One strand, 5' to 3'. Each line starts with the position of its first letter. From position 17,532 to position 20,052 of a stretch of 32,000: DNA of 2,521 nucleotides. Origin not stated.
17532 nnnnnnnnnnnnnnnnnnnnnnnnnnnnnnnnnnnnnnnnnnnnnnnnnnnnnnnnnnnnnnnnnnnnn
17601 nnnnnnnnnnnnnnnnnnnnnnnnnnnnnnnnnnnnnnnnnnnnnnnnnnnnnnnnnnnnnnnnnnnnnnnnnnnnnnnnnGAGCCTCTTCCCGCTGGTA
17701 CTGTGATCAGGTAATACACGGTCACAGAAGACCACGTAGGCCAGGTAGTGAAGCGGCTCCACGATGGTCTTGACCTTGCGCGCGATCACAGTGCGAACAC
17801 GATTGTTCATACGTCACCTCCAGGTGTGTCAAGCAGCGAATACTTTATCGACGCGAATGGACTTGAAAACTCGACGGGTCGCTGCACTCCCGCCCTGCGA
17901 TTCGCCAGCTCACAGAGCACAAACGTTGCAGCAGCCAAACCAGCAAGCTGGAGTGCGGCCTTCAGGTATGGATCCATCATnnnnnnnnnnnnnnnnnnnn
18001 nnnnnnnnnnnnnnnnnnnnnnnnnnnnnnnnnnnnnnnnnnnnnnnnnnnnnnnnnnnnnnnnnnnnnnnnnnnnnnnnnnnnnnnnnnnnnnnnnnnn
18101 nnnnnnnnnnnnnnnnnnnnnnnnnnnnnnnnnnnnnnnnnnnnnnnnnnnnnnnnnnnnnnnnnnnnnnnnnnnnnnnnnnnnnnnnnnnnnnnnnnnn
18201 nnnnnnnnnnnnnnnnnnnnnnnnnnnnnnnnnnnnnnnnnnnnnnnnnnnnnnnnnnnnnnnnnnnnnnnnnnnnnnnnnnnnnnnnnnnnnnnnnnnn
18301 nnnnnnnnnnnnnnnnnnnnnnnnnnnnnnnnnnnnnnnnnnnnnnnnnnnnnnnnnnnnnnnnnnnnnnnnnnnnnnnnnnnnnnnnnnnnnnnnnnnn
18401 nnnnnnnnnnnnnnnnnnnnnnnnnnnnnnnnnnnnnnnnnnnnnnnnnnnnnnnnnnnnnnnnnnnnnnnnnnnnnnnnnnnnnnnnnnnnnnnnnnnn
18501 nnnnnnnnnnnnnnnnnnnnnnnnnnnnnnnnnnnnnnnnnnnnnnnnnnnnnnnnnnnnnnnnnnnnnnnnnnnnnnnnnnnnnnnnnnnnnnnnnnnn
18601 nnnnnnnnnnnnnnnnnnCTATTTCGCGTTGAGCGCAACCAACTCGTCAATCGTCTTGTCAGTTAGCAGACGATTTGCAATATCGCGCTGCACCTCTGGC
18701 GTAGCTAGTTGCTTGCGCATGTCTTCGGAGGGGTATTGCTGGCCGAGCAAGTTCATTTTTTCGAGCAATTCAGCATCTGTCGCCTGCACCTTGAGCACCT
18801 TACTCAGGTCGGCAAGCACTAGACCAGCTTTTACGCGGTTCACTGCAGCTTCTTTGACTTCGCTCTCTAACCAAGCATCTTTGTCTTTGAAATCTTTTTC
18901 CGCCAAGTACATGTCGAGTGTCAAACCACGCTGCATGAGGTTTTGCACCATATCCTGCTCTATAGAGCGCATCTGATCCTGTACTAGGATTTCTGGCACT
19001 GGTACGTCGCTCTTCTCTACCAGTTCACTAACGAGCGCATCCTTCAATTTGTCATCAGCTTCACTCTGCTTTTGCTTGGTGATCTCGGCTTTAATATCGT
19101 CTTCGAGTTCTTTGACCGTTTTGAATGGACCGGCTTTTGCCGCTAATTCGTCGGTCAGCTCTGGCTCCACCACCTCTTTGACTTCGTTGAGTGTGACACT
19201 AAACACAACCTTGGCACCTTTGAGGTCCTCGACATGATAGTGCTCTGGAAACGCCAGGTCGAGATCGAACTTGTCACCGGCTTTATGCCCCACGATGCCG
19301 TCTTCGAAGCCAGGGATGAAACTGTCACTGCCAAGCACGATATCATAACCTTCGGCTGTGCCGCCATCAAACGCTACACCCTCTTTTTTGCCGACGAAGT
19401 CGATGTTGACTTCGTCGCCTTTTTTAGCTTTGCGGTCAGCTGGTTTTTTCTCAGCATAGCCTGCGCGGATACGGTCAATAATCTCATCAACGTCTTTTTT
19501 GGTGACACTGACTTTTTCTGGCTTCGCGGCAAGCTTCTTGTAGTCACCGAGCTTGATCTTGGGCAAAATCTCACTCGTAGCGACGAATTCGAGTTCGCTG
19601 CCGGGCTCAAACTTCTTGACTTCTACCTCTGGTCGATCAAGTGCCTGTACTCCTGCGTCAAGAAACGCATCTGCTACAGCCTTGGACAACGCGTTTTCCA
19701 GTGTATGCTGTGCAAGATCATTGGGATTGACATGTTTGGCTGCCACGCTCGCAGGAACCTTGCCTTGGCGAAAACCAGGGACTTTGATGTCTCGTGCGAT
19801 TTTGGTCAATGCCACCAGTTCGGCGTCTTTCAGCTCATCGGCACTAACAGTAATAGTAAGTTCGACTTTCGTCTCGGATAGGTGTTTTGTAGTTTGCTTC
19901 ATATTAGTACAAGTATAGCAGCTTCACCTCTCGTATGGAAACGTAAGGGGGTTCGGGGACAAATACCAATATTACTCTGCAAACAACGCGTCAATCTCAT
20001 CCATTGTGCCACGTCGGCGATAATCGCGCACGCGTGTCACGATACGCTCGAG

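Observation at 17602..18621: Two tandem ATGA-coupled small-protein gene pairs between tig and clpP, each behind an identical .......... leader, with the motif complement after the second pair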

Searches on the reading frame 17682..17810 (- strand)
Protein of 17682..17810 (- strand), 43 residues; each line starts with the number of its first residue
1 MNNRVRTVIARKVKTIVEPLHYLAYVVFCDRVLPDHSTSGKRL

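Call 7: search_protein_families(library=pfam, max_evalue=1, proteins=[window:17682-17810:-])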
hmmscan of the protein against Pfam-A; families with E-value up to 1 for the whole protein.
seq(43 aa): 0 families

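Call 8: search_protein_families(library=ncbifam, max_evalue=1, proteins=[window:17682-17810:-])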
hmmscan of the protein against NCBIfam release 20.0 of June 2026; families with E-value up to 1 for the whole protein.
seq(43 aa): 0 families

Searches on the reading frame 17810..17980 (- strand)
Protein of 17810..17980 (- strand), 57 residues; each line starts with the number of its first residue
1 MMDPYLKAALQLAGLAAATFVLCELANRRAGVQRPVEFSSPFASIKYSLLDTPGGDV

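Call 7: search_protein_families(library=pfam, max_evalue=1, proteins=[window:17810-17980:-])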
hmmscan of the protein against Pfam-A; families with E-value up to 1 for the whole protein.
seq(57 aa): 0 families

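Call 8: search_protein_families(library=ncbifam, max_evalue=1, proteins=[window:17810-17980:-])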
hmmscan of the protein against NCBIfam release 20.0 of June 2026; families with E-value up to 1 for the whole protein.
seq(57 aa): 0 families

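Call 66: search_protein_families(library=padloc, max_evalue=1, proteins=[window:17810-17980:-])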
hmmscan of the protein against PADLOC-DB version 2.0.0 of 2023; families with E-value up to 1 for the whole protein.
seq(57 aa): 0 families

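Call 67: search_protein_families(library=phrogs, max_evalue=1, proteins=[window:17810-17980:-])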
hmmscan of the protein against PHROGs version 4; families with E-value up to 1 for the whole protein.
seq(57 aa): 0 families

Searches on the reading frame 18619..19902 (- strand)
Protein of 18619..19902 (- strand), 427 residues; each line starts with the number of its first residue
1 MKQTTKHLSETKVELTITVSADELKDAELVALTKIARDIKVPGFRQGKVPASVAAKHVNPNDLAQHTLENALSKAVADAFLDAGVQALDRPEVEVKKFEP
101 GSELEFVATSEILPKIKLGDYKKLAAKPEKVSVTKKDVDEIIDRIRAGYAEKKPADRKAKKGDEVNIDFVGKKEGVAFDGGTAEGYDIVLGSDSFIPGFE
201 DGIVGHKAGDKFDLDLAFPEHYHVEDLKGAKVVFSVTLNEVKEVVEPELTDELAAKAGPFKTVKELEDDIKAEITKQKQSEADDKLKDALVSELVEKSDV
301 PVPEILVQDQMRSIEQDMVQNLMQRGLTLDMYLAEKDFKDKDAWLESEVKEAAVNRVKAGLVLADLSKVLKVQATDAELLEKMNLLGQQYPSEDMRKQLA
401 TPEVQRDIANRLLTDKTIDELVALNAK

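Call 10: find_related_loci(query=window:18619-19902:-, collection=genome_contigs, flank=6000)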
Query window:18619-19902:- (427 aa) in genome_contigs; peptide patterns used: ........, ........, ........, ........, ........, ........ (x = any residue, [..] = any of these).
195 stretches matched a pattern; 121 encode a relative of the query (tblastn E <= 1e-3); the best 80 are kept; 80 distinct loci.
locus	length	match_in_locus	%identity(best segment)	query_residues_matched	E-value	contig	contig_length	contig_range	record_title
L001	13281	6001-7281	88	1-427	0e+0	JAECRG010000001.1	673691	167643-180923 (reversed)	MAG: Candidatus Saccharibacteria bacterium isolate AER2_9 diesel_EC_AER2_2_length_673691_cov_17_320978, whole genome sho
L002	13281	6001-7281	86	1-427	0e+0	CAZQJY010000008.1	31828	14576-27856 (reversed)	MAG TPA_asm: uncultured Candidatus Saccharibacteria bacterium isolate SRP344714_co1_231 genome assembly, contig: NODE_27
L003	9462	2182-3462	62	1-426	3e-168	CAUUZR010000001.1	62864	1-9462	MAG TPA_asm: uncultured Candidatus Saccharibacteria bacterium isolate SRR23388429_bin.11_MetaWRAP_v1.3_MAG genome assemb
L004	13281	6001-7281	61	1-426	2e-161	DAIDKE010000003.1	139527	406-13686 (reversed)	MAG TPA_asm: Candidatus Saccharibacteria bacterium isolate clean400 NODE_3_length_139527_cov_13.681018, whole genome sho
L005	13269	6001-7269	57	1-425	5e-157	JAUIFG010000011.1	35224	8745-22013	MAG: bacterium isolate 8_bin.73 NODE_1376_length_35224_cov_1.341938, whole genome shotgun sequence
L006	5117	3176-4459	57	1-427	6e-155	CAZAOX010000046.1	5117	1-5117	MAG TPA_asm: uncultured Candidatus Saccharibacteria bacterium isolate SRP294416_co3_166 genome assembly, contig: NODE_41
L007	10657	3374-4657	57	1-427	2e-149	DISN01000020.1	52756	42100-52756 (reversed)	MAG TPA_asm: Candidatus Saccharibacteria bacterium UBA6209 UBA6209_contig_3621, whole genome shotgun sequence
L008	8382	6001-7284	55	1-427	3e-146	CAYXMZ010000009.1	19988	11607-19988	MAG TPA_asm: uncultured Candidatus Saccharimonas sp. isolate SRP294416_co3_550 genome assembly, contig: NODE_4200_length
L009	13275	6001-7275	48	1-425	1e-119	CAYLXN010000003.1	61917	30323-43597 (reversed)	MAG TPA_asm: uncultured Candidatus Saccharibacteria bacterium isolate SRP274231_co1_219 genome assembly, contig: NODE_17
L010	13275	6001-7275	46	1-425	1e-116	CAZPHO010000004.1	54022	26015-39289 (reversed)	MAG TPA_asm: uncultured Candidatus Saccharibacteria bacterium isolate SRP294416_co3_370 genome assembly, contig: NODE_50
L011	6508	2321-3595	36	1-425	1e-84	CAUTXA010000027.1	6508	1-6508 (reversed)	MAG TPA_asm: uncultured Candidatus Saccharibacteria bacterium isolate SRR9641952_bin.3_MetaWRAP_v1.3_MAG genome assembly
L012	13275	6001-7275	36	1-425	3e-84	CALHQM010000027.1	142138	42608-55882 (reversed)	MAG TPA_asm: uncultured Candidatus Saccharibacteria bacterium isolate ERR589616_bin.26_CONCOCT_v1.1_MAG genome assembly,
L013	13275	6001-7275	35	1-425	6e-84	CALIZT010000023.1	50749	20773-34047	MAG TPA_asm: uncultured Candidatus Saccharibacteria bacterium isolate ERR589500_bin.32_CONCOCT_v1.1_MAG genome assembly,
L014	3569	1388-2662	35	1-425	3e-83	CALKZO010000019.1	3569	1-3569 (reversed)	MAG TPA_asm: uncultured Candidatus Saccharibacteria bacterium isolate ERR589347_bin.44_CONCOCT_v1.1_MAG genome assembly,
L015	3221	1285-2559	35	1-425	2e-83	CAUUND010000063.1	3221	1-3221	MAG TPA_asm: uncultured Candidatus Saccharibacteria bacterium isolate SRR23388449_bin.13_MetaWRAP_v1.3_MAG genome assemb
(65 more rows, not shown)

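Call 25: find_homologous_proteins(query=window:18619-19902:-, max_evalue=1e-100)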
Query window:18619-19902:- (427 aa): 3841 proteins with E <= 1e-100 among 8000 candidates; the best 120 are listed.
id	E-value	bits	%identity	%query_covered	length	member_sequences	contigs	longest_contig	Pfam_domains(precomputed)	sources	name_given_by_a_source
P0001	2.6e-265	898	100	100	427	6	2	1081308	PF00254.35,PF05697.19,PF05698.20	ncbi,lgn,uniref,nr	ncbi:trigger factor [Candidatus Mycosynbacter amalyticus]|uniref:Trigger factor n=1 Tax=Candidatus M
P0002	1.1e-241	820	91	100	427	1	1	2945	PF00254.35,PF05697.19,PF05698.20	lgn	-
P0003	2.2e-239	812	90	100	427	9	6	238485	PF00254.35,PF05697.19,PF05698.20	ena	-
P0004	8.5e-237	804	89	100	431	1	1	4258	PF00254.35,PF05697.19,PF05698.20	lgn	-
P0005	9.1e-237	804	89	100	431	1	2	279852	PF00254.35,PF05697.19,PF05698.20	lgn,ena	-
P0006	1.0e-236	803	89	100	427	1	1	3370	PF00254.35,PF05697.19,PF05698.20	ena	-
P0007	2.0e-236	802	89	100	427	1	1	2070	PF00254.35,PF05697.19,PF05698.20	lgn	-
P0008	6.5e-236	801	88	100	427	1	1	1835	PF00254.35,PF05697.19,PF05698.20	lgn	-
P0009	2.6e-235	799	88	100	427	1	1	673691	PF00254.35,PF05697.19,PF05698.20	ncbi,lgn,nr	ncbi:trigger factor [Candidatus Saccharibacteria bacterium]|nr:trigger factor [Candidatus Sacchariba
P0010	1.6e-234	796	87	100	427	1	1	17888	PF00254.35,PF05697.19,PF05698.20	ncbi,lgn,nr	ncbi:trigger factor [Candidatus Saccharibacteria bacterium]|nr:trigger factor [Candidatus Sacchariba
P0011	5.0e-234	795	87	100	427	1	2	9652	PF00254.35,PF05697.19,PF05698.20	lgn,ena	-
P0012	7.2e-234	794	88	100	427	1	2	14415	PF00254.35,PF05697.19,PF05698.20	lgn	-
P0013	1.3e-233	793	87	100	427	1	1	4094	PF00254.35,PF05697.19,PF05698.20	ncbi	-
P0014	5.8e-233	791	86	100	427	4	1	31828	PF00254.35,PF05697.19,PF05698.20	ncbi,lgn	-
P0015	6.1e-233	791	88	100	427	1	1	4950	PF00254.35,PF05697.19,PF05698.20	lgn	-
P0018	2.1e-231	786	86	100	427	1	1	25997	PF00254.35,PF05697.19,PF05698.20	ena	-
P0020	2.2e-224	763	85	100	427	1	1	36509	PF00254.35,PF05697.19,PF05698.20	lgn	-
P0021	4.6e-224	762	83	100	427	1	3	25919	PF00254.35,PF05697.19,PF05698.20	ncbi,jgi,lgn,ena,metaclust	metaclust:\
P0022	6.3e-223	758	84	100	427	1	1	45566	PF00254.35,PF05697.19,PF05698.20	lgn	-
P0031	3.4e-205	700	76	100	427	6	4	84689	PF00254.35,PF05697.19,PF05698.20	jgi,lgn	jgi:trigger factor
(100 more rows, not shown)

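Call 26: find_encoding_contigs(protein=P0003, flank=3500, max_places=3)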
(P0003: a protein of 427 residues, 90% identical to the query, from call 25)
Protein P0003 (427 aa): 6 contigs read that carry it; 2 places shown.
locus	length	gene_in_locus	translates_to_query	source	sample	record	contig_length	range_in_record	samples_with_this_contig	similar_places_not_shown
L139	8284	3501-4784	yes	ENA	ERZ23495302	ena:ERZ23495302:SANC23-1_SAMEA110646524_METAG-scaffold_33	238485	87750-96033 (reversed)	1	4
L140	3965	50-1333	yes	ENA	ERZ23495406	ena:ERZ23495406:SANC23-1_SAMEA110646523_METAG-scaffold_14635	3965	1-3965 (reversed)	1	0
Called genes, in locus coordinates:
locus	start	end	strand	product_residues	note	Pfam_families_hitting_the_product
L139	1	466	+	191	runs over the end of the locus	PF00588:SpoU_methylase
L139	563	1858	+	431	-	-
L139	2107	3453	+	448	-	PF13393:tRNA-synt_His, PF00587:tRNA-synt_2b, PF03129:HGTP_anticodon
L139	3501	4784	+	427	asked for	PF05697:Trigger_N, PF00254:FKBP_C, PF05698:Trigger_C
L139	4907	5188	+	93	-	-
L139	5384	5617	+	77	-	-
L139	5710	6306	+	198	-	PF00574:CLP_protease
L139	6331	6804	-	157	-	-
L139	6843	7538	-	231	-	PF01988:VIT1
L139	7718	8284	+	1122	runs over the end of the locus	PF04563:RNA_pol_Rpb2_1, PF04561:RNA_pol_Rpb2_2, PF04565:RNA_pol_Rpb2_3, PF10385:RNA_pol_Rpb2_45, PF00562:RNA_pol_Rpb2_6, PF04560:RNA_pol_Rpb2_7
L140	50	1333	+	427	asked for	PF05697:Trigger_N, PF00254:FKBP_C, PF05698:Trigger_C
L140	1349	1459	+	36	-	-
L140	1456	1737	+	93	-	-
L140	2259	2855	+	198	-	PF00574:CLP_protease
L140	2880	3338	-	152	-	-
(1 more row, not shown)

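Call 27: find_encoding_contigs(protein=P0005, flank=3500, max_places=2)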
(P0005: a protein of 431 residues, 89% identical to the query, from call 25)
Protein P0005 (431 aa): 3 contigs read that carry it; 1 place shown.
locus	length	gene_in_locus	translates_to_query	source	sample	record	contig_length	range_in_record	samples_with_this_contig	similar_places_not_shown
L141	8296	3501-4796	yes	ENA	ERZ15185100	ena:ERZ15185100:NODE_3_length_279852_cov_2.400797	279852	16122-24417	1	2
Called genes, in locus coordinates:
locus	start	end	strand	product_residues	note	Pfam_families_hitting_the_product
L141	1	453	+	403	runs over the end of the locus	-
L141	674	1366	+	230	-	-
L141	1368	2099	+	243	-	PF24827:AstE_AspA_cat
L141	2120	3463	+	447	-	PF13393:tRNA-synt_His, PF00587:tRNA-synt_2b (weak), PF03129:HGTP_anticodon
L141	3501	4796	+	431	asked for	PF05697:Trigger_N, PF00254:FKBP_C, PF05698:Trigger_C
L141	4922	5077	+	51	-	-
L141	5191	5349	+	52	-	-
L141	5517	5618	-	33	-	-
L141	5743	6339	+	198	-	PF00574:CLP_protease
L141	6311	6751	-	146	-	-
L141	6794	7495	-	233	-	PF01988:VIT1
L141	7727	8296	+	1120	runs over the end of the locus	PF04563:RNA_pol_Rpb2_1, PF04561:RNA_pol_Rpb2_2, PF04565:RNA_pol_Rpb2_3, PF10385:RNA_pol_Rpb2_45, PF00562:RNA_pol_Rpb2_6, PF04560:RNA_pol_Rpb2_7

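Call 28: find_encoding_contigs(protein=P0018, flank=3500, max_places=2)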
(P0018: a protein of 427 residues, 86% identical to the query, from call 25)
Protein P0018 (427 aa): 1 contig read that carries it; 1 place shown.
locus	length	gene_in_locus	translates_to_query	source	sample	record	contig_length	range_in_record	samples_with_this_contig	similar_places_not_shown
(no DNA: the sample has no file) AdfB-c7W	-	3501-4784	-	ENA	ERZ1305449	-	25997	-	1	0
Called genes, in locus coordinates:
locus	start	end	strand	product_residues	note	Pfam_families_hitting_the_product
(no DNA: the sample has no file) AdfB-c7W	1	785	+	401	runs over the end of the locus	-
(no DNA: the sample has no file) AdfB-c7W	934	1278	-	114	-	-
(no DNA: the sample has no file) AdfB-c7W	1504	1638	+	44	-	-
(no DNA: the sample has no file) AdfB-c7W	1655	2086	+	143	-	PF01634:HisG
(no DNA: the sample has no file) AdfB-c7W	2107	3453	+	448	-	PF13393:tRNA-synt_His, PF00587:tRNA-synt_2b, PF03129:HGTP_anticodon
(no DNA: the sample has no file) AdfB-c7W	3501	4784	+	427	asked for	PF05697:Trigger_N, PF00254:FKBP_C, PF05698:Trigger_C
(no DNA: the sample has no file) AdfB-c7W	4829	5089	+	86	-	-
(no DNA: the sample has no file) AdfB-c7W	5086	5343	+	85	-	-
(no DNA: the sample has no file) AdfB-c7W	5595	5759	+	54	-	-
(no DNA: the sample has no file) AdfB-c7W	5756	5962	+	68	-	-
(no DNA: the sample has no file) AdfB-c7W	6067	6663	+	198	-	PF00574:CLP_protease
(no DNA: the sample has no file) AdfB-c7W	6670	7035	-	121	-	-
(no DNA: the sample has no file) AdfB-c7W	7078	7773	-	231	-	PF01988:VIT1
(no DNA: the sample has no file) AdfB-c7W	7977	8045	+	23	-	?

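Call 29: find_encoding_contigs(protein=P0020, flank=3500, max_places=2)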
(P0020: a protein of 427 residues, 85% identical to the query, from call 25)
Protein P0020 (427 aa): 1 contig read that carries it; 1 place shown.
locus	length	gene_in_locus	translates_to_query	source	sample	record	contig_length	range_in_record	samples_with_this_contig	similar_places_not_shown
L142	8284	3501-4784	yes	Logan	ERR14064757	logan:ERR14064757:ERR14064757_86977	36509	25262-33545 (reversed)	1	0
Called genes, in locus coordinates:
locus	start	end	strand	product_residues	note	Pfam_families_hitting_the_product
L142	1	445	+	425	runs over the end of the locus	-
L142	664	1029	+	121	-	-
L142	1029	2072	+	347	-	-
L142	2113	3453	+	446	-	PF13393:tRNA-synt_His, PF00587:tRNA-synt_2b, PF03129:HGTP_anticodon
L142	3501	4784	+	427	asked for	PF05697:Trigger_N, PF00254:FKBP_C, PF05698:Trigger_C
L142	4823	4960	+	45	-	-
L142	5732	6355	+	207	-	PF00574:CLP_protease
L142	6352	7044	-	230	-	PF01988:VIT1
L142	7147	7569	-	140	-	-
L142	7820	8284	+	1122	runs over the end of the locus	PF04563:RNA_pol_Rpb2_1, PF04561:RNA_pol_Rpb2_2, PF04565:RNA_pol_Rpb2_3, PF10385:RNA_pol_Rpb2_45, PF00562:RNA_pol_Rpb2_6, PF04560:RNA_pol_Rpb2_7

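Call 30: find_encoding_contigs(protein=P0022, flank=3500, max_places=2)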
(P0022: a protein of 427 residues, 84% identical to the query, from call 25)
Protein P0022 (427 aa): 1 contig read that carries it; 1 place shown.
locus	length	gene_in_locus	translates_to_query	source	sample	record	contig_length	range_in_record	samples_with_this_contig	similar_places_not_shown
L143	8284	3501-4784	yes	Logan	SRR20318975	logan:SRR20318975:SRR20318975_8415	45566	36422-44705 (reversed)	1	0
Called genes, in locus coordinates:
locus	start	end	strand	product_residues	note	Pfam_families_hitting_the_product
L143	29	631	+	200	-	PF00588:SpoU_methylase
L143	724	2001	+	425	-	-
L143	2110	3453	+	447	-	PF13393:tRNA-synt_His, PF00587:tRNA-synt_2b (weak), PF03129:HGTP_anticodon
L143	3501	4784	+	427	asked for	PF05697:Trigger_N, PF00254:FKBP_C, PF05698:Trigger_C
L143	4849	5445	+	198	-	PF00574:CLP_protease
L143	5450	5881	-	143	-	-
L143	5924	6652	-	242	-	PF01988:VIT1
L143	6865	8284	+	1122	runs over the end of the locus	PF04563:RNA_pol_Rpb2_1, PF04561:RNA_pol_Rpb2_2, PF04565:RNA_pol_Rpb2_3, PF10385:RNA_pol_Rpb2_45, PF00562:RNA_pol_Rpb2_6, PF04560:RNA_pol_Rpb2_7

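Call 31: find_encoding_contigs(protein=P0021, flank=3500, max_places=2)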
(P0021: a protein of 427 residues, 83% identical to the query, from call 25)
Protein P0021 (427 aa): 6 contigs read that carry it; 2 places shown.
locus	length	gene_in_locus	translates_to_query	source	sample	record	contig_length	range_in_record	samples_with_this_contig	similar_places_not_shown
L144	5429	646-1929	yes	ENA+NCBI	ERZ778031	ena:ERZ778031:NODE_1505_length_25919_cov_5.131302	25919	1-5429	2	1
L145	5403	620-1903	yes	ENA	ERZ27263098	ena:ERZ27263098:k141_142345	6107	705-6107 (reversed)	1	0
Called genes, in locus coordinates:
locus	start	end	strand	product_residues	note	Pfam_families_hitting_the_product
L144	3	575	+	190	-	?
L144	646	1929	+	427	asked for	PF05697:Trigger_N, PF00254:FKBP_C, PF05698:Trigger_C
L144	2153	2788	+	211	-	PF00574:CLP_protease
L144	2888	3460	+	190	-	PF06094:GGACT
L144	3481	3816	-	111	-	-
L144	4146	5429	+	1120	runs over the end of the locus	PF04563:RNA_pol_Rpb2_1, PF04561:RNA_pol_Rpb2_2, PF04565:RNA_pol_Rpb2_3, PF10385:RNA_pol_Rpb2_45, PF00562:RNA_pol_Rpb2_6, PF04560:RNA_pol_Rpb2_7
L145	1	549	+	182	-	?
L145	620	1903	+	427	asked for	PF05697:Trigger_N, PF00254:FKBP_C, PF05698:Trigger_C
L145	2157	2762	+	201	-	PF00574:CLP_protease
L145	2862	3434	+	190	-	PF06094:GGACT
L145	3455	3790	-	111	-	-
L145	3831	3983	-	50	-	-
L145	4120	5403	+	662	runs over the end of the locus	?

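Call 32: find_encoding_contigs(protein=P0031, flank=3500, max_places=3)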
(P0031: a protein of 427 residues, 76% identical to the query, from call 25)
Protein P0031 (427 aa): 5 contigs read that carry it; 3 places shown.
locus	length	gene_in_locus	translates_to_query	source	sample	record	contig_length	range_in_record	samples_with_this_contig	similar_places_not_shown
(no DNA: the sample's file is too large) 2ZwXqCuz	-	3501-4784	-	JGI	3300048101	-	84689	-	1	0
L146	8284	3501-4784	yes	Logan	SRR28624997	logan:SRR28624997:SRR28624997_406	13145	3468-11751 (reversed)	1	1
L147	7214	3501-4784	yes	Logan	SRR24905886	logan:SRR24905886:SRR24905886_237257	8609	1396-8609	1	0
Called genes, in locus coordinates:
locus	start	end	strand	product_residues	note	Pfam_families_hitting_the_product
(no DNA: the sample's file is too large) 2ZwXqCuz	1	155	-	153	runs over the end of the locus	-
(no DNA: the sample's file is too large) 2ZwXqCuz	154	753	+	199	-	PF00588:SpoU_methylase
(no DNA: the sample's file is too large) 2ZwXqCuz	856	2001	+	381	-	-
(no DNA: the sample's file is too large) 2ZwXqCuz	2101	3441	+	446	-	PF13393:tRNA-synt_His, PF00587:tRNA-synt_2b, PF03129:HGTP_anticodon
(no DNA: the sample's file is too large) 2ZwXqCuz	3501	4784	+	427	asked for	PF05697:Trigger_N, PF00254:FKBP_C, PF05698:Trigger_C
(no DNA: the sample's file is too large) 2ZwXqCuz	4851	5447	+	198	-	PF00574:CLP_protease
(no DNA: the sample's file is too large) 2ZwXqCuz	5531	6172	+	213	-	-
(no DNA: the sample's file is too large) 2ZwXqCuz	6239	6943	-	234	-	PF01988:VIT1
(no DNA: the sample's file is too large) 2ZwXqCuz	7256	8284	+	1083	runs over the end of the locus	PF04563:RNA_pol_Rpb2_1, PF04561:RNA_pol_Rpb2_2, PF04565:RNA_pol_Rpb2_3, PF10385:RNA_pol_Rpb2_45, PF00562:RNA_pol_Rpb2_6, PF04560:RNA_pol_Rpb2_7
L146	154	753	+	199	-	PF00588:SpoU_methylase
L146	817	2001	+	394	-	-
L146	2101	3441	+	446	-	PF13393:tRNA-synt_His, PF00587:tRNA-synt_2b, PF03129:HGTP_anticodon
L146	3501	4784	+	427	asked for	PF05697:Trigger_N, PF00254:FKBP_C, PF05698:Trigger_C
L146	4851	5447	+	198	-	PF00574:CLP_protease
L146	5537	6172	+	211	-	-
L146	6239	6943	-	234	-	PF01988:VIT1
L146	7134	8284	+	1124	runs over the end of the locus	PF04563:RNA_pol_Rpb2_1, PF04561:RNA_pol_Rpb2_2, PF04565:RNA_pol_Rpb2_3, PF10385:RNA_pol_Rpb2_45, PF00562:RNA_pol_Rpb2_6, PF04560:RNA_pol_Rpb2_7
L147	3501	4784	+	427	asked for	PF05697:Trigger_N, PF00254:FKBP_C, PF05698:Trigger_C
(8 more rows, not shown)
